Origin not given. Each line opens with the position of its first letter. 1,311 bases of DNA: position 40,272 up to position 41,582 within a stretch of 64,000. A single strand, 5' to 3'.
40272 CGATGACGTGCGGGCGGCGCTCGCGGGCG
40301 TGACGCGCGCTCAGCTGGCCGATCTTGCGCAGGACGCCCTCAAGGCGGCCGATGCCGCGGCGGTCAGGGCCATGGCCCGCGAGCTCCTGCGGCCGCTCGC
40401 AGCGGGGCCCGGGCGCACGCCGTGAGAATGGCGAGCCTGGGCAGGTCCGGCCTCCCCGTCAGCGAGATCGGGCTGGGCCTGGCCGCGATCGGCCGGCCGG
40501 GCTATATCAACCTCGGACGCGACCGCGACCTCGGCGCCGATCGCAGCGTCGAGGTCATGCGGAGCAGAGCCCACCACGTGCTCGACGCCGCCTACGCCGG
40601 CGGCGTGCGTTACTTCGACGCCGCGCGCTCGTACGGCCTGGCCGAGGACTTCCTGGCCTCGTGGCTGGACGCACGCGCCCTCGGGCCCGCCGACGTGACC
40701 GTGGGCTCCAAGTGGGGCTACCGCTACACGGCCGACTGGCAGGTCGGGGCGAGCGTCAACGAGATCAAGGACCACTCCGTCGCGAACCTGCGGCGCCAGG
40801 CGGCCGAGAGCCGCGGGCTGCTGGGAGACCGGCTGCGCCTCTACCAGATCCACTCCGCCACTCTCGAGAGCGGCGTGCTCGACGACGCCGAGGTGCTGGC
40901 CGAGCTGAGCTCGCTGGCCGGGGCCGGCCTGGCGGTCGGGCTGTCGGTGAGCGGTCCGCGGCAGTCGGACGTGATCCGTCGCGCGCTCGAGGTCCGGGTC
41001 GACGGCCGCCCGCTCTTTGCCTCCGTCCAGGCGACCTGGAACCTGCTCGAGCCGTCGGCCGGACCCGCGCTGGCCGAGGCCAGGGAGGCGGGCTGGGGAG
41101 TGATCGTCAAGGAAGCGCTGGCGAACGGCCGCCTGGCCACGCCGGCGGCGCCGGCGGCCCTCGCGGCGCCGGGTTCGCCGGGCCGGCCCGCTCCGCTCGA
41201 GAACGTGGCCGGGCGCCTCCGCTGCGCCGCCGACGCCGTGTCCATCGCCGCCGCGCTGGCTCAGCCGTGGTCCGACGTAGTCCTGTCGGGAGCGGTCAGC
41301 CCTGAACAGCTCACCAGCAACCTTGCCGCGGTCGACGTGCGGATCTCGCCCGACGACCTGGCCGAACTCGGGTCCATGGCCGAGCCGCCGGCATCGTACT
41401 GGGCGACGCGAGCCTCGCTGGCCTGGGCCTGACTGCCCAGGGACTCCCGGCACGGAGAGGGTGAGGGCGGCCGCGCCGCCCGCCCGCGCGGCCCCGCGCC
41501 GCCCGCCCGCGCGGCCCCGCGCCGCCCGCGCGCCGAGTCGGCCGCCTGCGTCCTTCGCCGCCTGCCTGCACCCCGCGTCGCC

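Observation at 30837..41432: Glycerol/dihydroxyacetone supercluster combining the kinase-dehydrogenase route and the PTS-dependent DhaKLM route, ending in an aldo-keto reductase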

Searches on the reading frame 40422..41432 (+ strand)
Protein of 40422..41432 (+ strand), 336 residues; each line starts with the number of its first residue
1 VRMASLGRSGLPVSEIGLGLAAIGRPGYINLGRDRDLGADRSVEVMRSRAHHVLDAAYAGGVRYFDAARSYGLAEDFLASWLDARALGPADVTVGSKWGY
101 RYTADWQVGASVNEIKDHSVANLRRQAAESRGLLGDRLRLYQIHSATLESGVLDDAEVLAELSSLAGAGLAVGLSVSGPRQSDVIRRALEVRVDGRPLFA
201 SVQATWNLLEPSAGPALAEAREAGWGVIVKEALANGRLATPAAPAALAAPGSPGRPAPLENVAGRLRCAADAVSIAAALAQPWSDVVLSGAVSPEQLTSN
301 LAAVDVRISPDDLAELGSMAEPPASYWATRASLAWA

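Call 3: search_protein_families(library=pfam, proteins=[window:40422-41432:+])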
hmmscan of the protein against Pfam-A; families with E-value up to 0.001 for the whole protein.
window:40422-41432:+ (336 aa): 1 family
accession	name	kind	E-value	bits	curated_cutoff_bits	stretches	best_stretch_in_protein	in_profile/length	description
PF00248.27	Aldo_ket_red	-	1e-20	74.5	24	1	43-318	14-288/291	Aldo/keto reductase family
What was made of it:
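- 40428..41432 (+): Aldo-keto reductase of a divergent, uncharacterised subfamily. It is a lineage-specific accessory gene, tightly coupled to the preceding gene. PF00248, 74.5 bits (call 3).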

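Call 7: search_protein_families(library=ncbifam, proteins=[window:40422-41432:+], max_evalue=0.001)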
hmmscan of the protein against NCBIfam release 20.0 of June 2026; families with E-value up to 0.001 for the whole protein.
window:40422-41432:+ (336 aa): 3 families
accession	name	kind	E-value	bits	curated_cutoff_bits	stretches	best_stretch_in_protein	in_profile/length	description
NF049922.1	MethglyxlRedYdjG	equivalog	2e-08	33.7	550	1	263-321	264-322/326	NADH-dependent methylglyoxal reductase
NF007695.0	PRK10376.1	subfamily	8.2e-08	31.7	280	0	47-187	39-177/290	oxidoreductase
TIGR01293.1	Kv_beta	subfamily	1.8e-06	27.2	365.4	0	259-307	256-304/319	voltage-dependent potassium channel subunit beta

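Call 21: search_solved_structures(query=window:40422-41432:+, max_evalue=0.001, show_alignments=2)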
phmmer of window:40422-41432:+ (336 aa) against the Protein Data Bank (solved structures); distinct sequences matched with E-value up to 0.001: 8.
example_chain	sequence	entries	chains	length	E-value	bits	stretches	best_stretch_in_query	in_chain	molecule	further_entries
4exa_A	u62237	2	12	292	1e-08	38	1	6-243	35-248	Putative uncharacterized protein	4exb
8hwn_B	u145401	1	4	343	1.9e-07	33.8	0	47-172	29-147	DepB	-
7utf_A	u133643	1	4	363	4e-07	32.8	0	266-323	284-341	Putative oxidoreductase, aryl-alcohol dehydrogenase like protein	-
9w6y_A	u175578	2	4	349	2.5e-06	30.2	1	6-330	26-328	L-galactose dehydrogenase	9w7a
1pyf_A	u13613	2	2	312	6.2e-05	25.6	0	273-319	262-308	IolS protein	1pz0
1ynp_A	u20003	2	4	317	0.00039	22.9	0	45-244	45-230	oxidoreductase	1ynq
8xr2_A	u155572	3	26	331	0.00097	21.7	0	48-239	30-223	Aldo/keto reductase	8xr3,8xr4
8jwk_A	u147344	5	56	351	0.00098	21.6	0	48-239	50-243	Aldo/keto reductase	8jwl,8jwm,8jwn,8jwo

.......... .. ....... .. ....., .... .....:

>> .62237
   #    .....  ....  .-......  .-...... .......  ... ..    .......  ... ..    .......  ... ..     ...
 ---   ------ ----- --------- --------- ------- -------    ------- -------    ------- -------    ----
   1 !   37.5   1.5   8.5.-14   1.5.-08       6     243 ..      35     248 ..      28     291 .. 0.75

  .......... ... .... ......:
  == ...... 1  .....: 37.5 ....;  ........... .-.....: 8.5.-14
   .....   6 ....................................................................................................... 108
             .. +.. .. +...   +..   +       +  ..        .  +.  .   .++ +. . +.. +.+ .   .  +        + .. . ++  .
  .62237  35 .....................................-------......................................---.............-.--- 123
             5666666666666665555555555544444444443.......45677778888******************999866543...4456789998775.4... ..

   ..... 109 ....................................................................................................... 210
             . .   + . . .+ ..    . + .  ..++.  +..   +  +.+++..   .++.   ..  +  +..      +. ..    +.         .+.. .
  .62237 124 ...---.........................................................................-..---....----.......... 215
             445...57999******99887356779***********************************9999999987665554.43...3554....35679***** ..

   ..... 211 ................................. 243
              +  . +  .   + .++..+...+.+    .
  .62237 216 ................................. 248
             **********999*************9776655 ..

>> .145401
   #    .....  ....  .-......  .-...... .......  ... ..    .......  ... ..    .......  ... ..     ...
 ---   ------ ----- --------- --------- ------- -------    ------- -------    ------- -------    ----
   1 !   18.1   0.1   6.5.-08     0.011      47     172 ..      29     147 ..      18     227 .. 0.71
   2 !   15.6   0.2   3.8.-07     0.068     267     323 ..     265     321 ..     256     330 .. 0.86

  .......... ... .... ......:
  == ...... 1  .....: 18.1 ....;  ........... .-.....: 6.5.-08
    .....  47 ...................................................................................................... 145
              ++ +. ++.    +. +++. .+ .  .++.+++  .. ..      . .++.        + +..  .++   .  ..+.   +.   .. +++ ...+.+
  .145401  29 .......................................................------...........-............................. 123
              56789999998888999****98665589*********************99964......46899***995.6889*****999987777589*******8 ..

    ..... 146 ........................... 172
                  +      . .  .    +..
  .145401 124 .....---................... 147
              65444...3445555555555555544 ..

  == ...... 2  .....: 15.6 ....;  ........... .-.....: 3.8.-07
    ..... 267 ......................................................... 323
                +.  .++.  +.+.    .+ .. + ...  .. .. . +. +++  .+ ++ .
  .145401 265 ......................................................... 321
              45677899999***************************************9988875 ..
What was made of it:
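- On AKR-type glycerol dehydrogenase: There is no close characterised relative (best PDB E 1e-8, a protein of unknown function; call 21).
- The best solved relatives match only weakly (E 1e-8 or worse) and none is a glycerol dehydrogenase (call 21).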

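Call 30: find_homologous_proteins(query=window:40422-41432:+, max_evalue=1e-10)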
Query window:40422-41432:+ (336 aa): 8000 proteins with E <= 1e-10 among 8000 candidates; the best 120 are listed.
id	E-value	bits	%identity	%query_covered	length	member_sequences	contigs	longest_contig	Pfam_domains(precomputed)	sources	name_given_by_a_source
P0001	3.1e-207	705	100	99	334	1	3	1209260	PF00248.28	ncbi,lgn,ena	-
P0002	2.4e-187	640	91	99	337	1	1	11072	PF00248.28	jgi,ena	-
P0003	1.1e-186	638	92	99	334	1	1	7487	PF00248.28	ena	-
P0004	7.5e-156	536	77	100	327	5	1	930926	PF00248.28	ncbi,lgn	-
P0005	4.5e-152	524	74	100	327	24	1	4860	PF00248.28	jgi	jgi:aryl-alcohol dehydrogenase-like predicted oxidoreductase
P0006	1.9e-151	522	75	100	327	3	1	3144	PF00248.28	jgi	jgi:aryl-alcohol dehydrogenase-like predicted oxidoreductase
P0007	2.2e-151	522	74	99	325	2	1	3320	PF00248.28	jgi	jgi:aryl-alcohol dehydrogenase-like predicted oxidoreductase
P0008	6.4e-151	520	74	100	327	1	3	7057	PF00248.28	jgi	jgi:aryl-alcohol dehydrogenase-like predicted oxidoreductase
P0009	3.6e-150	518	76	100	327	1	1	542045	PF00248.28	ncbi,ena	-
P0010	5.0e-150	517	74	100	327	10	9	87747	PF00248.28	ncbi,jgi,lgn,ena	ncbi:MAG TPA: aldo/keto reductase [Candidatus Limnocylindrales bacterium]|jgi:aryl-alcohol dehydroge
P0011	6.2e-150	517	76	99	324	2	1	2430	PF00248.28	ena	-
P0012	1.2e-149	516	76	100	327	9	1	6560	PF00248.28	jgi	jgi:aryl-alcohol dehydrogenase-like predicted oxidoreductase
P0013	2.5e-149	515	74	100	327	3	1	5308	PF00248.28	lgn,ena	-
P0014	8.9e-149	513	75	99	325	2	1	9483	PF00248.28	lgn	-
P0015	1.0e-148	513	75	100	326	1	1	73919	PF00248.28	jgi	jgi:aryl-alcohol dehydrogenase-like predicted oxidoreductase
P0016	1.9e-148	512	74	100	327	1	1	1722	PF00248.28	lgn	-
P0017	3.5e-148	511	74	100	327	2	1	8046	PF00248.28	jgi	jgi:aryl-alcohol dehydrogenase-like predicted oxidoreductase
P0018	3.7e-148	511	75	99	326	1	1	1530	PF00248.28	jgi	jgi:aryl-alcohol dehydrogenase-like predicted oxidoreductase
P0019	1.6e-146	506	72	100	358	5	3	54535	PF00248.28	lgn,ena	-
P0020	1.7e-146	506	72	100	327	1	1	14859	PF00248.28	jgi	jgi:aryl-alcohol dehydrogenase-like predicted oxidoreductase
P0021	5.9e-146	504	72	99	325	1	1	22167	PF00248.28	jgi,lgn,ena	-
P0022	6.1e-146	504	72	100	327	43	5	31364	PF00248.28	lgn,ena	-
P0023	3.2e-145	501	75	100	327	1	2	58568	PF00248.28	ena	-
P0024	6.1e-145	500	74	100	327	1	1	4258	PF00248.28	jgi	jgi:aryl-alcohol dehydrogenase-like predicted oxidoreductase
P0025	9.2e-144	497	72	99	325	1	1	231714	PF00248.28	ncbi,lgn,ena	-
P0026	9.9e-144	497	71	100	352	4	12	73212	PF00248.28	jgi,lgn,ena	-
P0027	2.6e-143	495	72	100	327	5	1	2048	PF00248.28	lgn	-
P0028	4.8e-143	494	72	100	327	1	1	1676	PF00248.28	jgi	jgi:aryl-alcohol dehydrogenase-like predicted oxidoreductase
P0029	9.9e-143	493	72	99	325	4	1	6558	PF00248.28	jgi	jgi:aryl-alcohol dehydrogenase-like predicted oxidoreductase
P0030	1.5e-142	493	72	100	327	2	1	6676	PF00248.28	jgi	jgi:aryl-alcohol dehydrogenase-like predicted oxidoreductase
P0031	3.1e-142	492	71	100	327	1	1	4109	PF00248.28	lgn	-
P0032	5.5e-142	491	72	100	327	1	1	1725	PF00248.28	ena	-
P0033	9.9e-142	490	71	100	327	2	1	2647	PF00248.28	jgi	jgi:aryl-alcohol dehydrogenase-like predicted oxidoreductase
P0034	3.0e-141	488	72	99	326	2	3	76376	PF00248.28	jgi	jgi:aryl-alcohol dehydrogenase-like predicted oxidoreductase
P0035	6.1e-141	487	70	100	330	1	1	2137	PF00248.28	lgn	-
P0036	6.4e-141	487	72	99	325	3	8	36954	PF00248.28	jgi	jgi:aryl-alcohol dehydrogenase-like predicted oxidoreductase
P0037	7.2e-141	487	73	100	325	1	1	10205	PF00248.28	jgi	jgi:aryl-alcohol dehydrogenase-like predicted oxidoreductase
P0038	1.9e-140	486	71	100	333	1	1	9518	PF00248.28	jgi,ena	-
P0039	6.9e-140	484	70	100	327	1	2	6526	PF00248.28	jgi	jgi:aryl-alcohol dehydrogenase-like predicted oxidoreductase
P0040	1.4e-139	483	71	100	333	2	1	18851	PF00248.28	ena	-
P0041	2.0e-139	482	70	100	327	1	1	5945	PF00248.28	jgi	jgi:aryl-alcohol dehydrogenase-like predicted oxidoreductase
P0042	1.8e-138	479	70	99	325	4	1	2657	PF00248.28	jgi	jgi:aryl-alcohol dehydrogenase-like predicted oxidoreductase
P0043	1.9e-138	479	71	100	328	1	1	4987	PF00248.28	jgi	jgi:aryl-alcohol dehydrogenase-like predicted oxidoreductase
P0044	3.4e-138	478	70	100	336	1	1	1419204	PF00248.28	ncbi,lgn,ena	-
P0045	4.0e-138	478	69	100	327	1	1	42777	PF00248.28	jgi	jgi:aryl-alcohol dehydrogenase-like predicted oxidoreductase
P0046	5.0e-138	478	70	99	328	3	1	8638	PF00248.28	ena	-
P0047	7.0e-138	477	69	100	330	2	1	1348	PF00248.28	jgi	jgi:aryl-alcohol dehydrogenase-like predicted oxidoreductase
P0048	7.9e-138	477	70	100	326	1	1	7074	PF00248.28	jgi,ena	-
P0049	1.7e-137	476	71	100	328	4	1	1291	PF00248.28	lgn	-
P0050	1.8e-137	476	69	100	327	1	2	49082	PF00248.28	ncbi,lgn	-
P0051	9.2e-136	470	70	100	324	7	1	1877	PF00248.28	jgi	jgi:aryl-alcohol dehydrogenase-like predicted oxidoreductase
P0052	1.1e-135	470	70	99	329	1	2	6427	PF00248.28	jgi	jgi:aryl-alcohol dehydrogenase-like predicted oxidoreductase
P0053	1.4e-135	470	72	99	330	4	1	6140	PF00248.28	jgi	jgi:aryl-alcohol dehydrogenase-like predicted oxidoreductase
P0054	1.4e-135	470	71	100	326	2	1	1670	PF00248.28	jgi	jgi:aryl-alcohol dehydrogenase-like predicted oxidoreductase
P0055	1.7e-135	469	71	100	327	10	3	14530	PF00248.28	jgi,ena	jgi:aryl-alcohol dehydrogenase-like predicted oxidoreductase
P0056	8.1e-134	464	68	99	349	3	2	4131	PF00248.28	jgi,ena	-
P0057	2.8e-133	462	67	100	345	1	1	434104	PF00248.28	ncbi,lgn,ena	-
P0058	8.2e-133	461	70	96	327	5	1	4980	PF00248.28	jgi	jgi:aryl-alcohol dehydrogenase-like predicted oxidoreductase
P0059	7.2e-132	458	67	100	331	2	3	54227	PF00248.28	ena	-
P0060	9.5e-132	457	71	95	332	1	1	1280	PF00248.28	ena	-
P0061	1.3e-131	457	67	100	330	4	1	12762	PF00248.28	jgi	jgi:aryl-alcohol dehydrogenase-like predicted oxidoreductase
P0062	2.9e-130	452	70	99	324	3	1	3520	PF00248.28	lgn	-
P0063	6.1e-130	451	68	100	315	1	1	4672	PF00248.28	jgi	jgi:aryl-alcohol dehydrogenase-like predicted oxidoreductase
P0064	3.6e-129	449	67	100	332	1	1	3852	PF00248.28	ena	-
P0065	5.1e-129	448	73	72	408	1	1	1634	PF00248.28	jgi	jgi:aryl-alcohol dehydrogenase-like predicted oxidoreductase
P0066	4.7e-128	445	64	100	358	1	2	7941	PF00248.28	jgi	jgi:aryl-alcohol dehydrogenase-like predicted oxidoreductase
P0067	5.0e-128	445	67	98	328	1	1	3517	PF00248.28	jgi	jgi:aryl-alcohol dehydrogenase-like predicted oxidoreductase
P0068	6.1e-127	441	66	99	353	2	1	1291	PF00248.28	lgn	-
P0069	7.2e-127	441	65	100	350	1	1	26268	PF00248.28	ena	-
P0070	1.9e-126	440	69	96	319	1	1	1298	PF00248.28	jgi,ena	-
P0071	2.7e-126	439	64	100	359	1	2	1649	PF00248.28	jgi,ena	-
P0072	5.7e-126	438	65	100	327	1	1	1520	PF00248.28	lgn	-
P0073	9.6e-126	437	65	100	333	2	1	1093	PF00248.28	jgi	-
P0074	9.8e-126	437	73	71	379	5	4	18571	PF00248.28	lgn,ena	-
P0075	1.3e-124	434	64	100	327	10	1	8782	PF00248.28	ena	-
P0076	1.4e-124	434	65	100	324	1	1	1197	PF00248.28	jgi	jgi:aryl-alcohol dehydrogenase-like predicted oxidoreductase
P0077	1.5e-124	434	64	100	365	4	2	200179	PF00248.28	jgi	jgi:aryl-alcohol dehydrogenase-like predicted oxidoreductase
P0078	1.6e-124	433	66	99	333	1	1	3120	PF00248.28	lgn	-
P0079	1.6e-124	433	62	98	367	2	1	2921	PF00248.28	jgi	jgi:aryl-alcohol dehydrogenase-like predicted oxidoreductase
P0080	1.8e-124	433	64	100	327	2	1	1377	PF00248.28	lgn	-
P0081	1.9e-124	433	65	100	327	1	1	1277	PF00248.28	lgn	-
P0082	2.7e-124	433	64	100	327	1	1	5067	PF00248.28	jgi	jgi:aryl-alcohol dehydrogenase-like predicted oxidoreductase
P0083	5.5e-124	432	65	100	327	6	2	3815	PF00248.28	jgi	jgi:aryl-alcohol dehydrogenase-like predicted oxidoreductase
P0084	5.7e-124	432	64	100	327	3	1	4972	PF00248.28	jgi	jgi:aryl-alcohol dehydrogenase-like predicted oxidoreductase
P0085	5.8e-124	432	64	99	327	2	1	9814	PF00248.28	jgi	jgi:aryl-alcohol dehydrogenase-like predicted oxidoreductase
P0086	1.1e-123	431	66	99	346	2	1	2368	PF00248.28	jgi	jgi:aryl-alcohol dehydrogenase-like predicted oxidoreductase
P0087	1.2e-123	431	63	100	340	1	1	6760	PF00248.28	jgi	jgi:aryl-alcohol dehydrogenase-like predicted oxidoreductase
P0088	1.7e-123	430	62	100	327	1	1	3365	PF00248.28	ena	-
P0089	2.2e-123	430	-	-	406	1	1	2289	PF00248.28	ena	-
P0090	2.7e-123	429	63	100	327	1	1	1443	PF00248.28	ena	-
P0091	5.7e-123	428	63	100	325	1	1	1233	PF00248.28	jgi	-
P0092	7.4e-123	428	64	99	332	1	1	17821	PF00248.28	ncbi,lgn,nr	ncbi:MAG TPA: aldo/keto reductase [Candidatus Limnocylindrales bacterium]|nr:aldo/keto reductase [Ca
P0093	8.6e-123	428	62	99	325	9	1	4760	PF00248.28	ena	-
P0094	1.1e-122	427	64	99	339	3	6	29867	PF00248.28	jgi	jgi:aryl-alcohol dehydrogenase-like predicted oxidoreductase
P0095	1.4e-122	427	64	100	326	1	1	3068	PF00248.28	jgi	jgi:aryl-alcohol dehydrogenase-like predicted oxidoreductase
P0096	1.5e-122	427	64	100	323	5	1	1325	PF00248.28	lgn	-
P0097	1.5e-122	427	64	100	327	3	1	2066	PF00248.28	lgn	-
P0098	1.5e-122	427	64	100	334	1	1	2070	PF00248.28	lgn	-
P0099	1.6e-122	427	63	100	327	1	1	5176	PF00248.28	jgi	jgi:aryl-alcohol dehydrogenase-like predicted oxidoreductase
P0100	1.9e-122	427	62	100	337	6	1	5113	PF00248.28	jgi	jgi:aryl-alcohol dehydrogenase-like predicted oxidoreductase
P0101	1.9e-122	427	64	100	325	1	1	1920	PF00248.28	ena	-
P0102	2.2e-122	426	64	100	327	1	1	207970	PF00248.28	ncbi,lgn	-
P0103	2.3e-122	426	63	100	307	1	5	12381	PF00248.28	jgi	jgi:aryl-alcohol dehydrogenase-like predicted oxidoreductase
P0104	3.0e-122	426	65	100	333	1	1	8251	PF00248.28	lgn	-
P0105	5.9e-122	425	64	100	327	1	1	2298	PF00248.28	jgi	-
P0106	6.9e-122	425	63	100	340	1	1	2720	PF00248.28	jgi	jgi:aryl-alcohol dehydrogenase-like predicted oxidoreductase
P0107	7.4e-122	425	64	100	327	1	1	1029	PF00248.28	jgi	jgi:aryl-alcohol dehydrogenase-like predicted oxidoreductase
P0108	7.6e-122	425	64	100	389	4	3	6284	PF00248.28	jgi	jgi:aryl-alcohol dehydrogenase-like predicted oxidoreductase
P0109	8.3e-122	424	64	100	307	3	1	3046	PF00248.28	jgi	jgi:aryl-alcohol dehydrogenase-like predicted oxidoreductase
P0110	1.1e-121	424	63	100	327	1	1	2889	PF00248.28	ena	-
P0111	1.2e-121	424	63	100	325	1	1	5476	PF00248.28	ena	-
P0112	1.2e-121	424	62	100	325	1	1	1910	PF00248.28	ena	-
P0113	2.0e-121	423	61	100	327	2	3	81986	PF00248.28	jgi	jgi:aryl-alcohol dehydrogenase-like predicted oxidoreductase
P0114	2.2e-121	423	63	100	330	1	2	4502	PF00248.28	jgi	jgi:aryl-alcohol dehydrogenase-like predicted oxidoreductase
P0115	2.5e-121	423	63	100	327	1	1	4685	PF00248.28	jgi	jgi:aryl-alcohol dehydrogenase-like predicted oxidoreductase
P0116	2.5e-121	423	64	98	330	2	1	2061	PF00248.28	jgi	jgi:aryl-alcohol dehydrogenase-like predicted oxidoreductase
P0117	4.0e-121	422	64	100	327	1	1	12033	PF00248.28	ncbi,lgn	ncbi:MAG TPA: aldo/keto reductase [Actinomycetota bacterium]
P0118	4.1e-121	422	65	99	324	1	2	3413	PF00248.28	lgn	-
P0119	4.1e-121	422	63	100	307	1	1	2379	PF00248.28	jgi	jgi:aryl-alcohol dehydrogenase-like predicted oxidoreductase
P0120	4.7e-121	422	62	100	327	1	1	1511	PF00248.28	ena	-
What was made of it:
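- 40428..41432 (+): The database gene call starts at ATG 40428 (call 30).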

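Call 31: find_encoding_contigs(protein=P0004, flank=7000, max_places=1)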
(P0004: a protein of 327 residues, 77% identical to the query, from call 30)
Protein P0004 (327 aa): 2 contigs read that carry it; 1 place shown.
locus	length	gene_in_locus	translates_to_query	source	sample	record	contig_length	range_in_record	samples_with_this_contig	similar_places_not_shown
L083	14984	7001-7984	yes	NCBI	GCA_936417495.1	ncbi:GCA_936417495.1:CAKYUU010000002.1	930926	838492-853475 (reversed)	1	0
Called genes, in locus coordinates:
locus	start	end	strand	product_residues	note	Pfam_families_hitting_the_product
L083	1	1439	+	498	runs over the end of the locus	PF00370:FGGY_N, PF02782:FGGY_C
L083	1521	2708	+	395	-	PF00890:FAD_binding_2 (faint), PF01266:DAO, PF01494:FAD_binding_3 (faint)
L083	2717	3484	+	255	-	PF13085:Fer2_3, PF13187:Fer4_9 (faint), PF12838:Fer4_7 (faint), PF13183:Fer4_8, PF13237:Fer4_10 (weak), PF13534:Fer4_17 (weak)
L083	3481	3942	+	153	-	PF01127:Sdh_cyt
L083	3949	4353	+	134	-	PF01127:Sdh_cyt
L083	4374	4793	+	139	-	PF03610:EIIA-man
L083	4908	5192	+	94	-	PF00381:PTS-HPr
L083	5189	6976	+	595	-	PF05524:PEP-utilisers_N, PF00391:PEP-utilizers, PF02896:PEP-utilizers_C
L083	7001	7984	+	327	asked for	PF00248:Aldo_ket_red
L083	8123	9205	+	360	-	PF04198:Sugar-bind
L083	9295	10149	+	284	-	PF01116:F_bP_aldolase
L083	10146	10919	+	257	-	PF00702:Hydrolase, PF13419:HAD_2, PF13242:Hydrolase_like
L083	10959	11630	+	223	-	PF02734:Dak2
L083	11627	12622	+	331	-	PF02733:Dak1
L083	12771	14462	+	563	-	PF00749:tRNA-synt_1c, PF03950:tRNA-synt_1c_C, PF20974:tRNA-synt_1c_C2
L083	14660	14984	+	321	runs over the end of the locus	PF00005:ABC_tran, PF13304:AAA_21 (weak)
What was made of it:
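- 37813..40425 (+): Multiphosphoryl transfer protein DhaM(EIIA-Man)~HPr~full Enzyme I. It is the PEP-driven phosphoryl donor for DhaL-ADP. The same functions are three separate genes in L083 (call 31).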

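Call 32: find_encoding_contigs(protein=P0044, flank=7000, max_places=1)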
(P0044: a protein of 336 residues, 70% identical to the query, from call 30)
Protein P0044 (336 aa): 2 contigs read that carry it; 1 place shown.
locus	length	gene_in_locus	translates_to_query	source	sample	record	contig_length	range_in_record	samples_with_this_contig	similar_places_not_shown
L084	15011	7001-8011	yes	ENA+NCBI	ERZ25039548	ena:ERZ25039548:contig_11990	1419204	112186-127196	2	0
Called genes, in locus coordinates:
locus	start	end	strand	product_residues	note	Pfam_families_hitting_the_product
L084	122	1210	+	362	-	PF10282:Lactonase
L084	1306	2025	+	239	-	PF00072:Response_reg, PF00486:Trans_reg_C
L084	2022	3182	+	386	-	PF00672:HAMP, PF26769:HAMP_PhoQ (weak), PF00512:HisKA, PF02518:HATPase_c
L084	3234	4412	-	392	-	PF22842:Pel9A-like_beta_helix (weak), PF07602:DUF1565 (weak), PF13229:Beta_helix (weak), PF05048:NosD (weak), PF13229:Beta_helix (weak)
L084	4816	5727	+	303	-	PF00188:CAP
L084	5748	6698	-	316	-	PF00892:EamA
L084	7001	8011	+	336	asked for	PF00248:Aldo_ket_red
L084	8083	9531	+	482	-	PF00282:Pyridoxal_deC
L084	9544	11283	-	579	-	PF06609:TRI12, PF00083:Sugar_tr, PF07690:MFS_1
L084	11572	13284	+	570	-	PF13185:GAF_2 (weak), PF00990:GGDEF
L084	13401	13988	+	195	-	PF04542:Sigma70_r2, PF08281:Sigma70_r4_2, PF04545:Sigma70_r4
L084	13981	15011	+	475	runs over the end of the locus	PF14870:PSII_BNR (faint), PF02012:BNR (faint), PF15902:Sortilin-Vps10 (weak)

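Call 33: find_encoding_contigs(protein=P0057, flank=7000, max_places=1)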
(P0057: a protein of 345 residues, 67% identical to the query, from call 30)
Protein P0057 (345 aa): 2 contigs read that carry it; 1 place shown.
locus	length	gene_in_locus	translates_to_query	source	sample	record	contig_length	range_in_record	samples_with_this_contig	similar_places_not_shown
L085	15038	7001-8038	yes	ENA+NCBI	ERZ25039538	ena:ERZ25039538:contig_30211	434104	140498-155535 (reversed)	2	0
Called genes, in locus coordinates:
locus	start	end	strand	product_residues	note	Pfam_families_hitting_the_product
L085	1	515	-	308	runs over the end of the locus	PF00005:ABC_tran, PF13304:AAA_21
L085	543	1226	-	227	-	PF00440:TetR_N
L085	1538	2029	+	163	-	PF01257:2Fe-2S_thioredx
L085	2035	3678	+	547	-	PF01257:2Fe-2S_thioredx (weak), PF01512:Complex1_51K, PF10531:SLBB (faint), PF10589:NADH_4Fe-4S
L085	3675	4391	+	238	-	PF13510:Fer2_4, PF12837:Fer4_6 (faint), PF13237:Fer4_10 (faint), PF10588:NADH-G_4Fe-4S_3, PF22117:Fer4_Nqo3, PF12838:Fer4_7, PF13187:Fer4_9 (weak), PF00037:Fer4 (weak)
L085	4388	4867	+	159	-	PF01058:Oxidored_q6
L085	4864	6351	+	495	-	PF27537:HoxH, PF00374:NiFeSe_Hases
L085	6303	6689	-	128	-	-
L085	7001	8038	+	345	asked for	PF00248:Aldo_ket_red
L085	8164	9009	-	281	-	PF00512:HisKA (weak)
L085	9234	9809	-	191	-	PF04309:G3P_antiterm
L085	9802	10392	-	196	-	PF04309:G3P_antiterm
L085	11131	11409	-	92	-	PF09939:DUF2171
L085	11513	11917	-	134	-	PF01127:Sdh_cyt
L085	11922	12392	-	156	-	PF01127:Sdh_cyt, PF02300:Fumarate_red_C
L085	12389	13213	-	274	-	PF13085:Fer2_3, PF13187:Fer4_9 (faint), PF13237:Fer4_10 (weak), PF12838:Fer4_7 (weak), PF13183:Fer4_8, PF13534:Fer4_17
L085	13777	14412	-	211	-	PF01266:DAO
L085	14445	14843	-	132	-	PF02782:FGGY_C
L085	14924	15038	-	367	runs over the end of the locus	PF00370:FGGY_N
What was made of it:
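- A 67%-identical homologue lies 3.5 kb from a glpK-glpA-sdhBCD cluster (L085, call 33).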
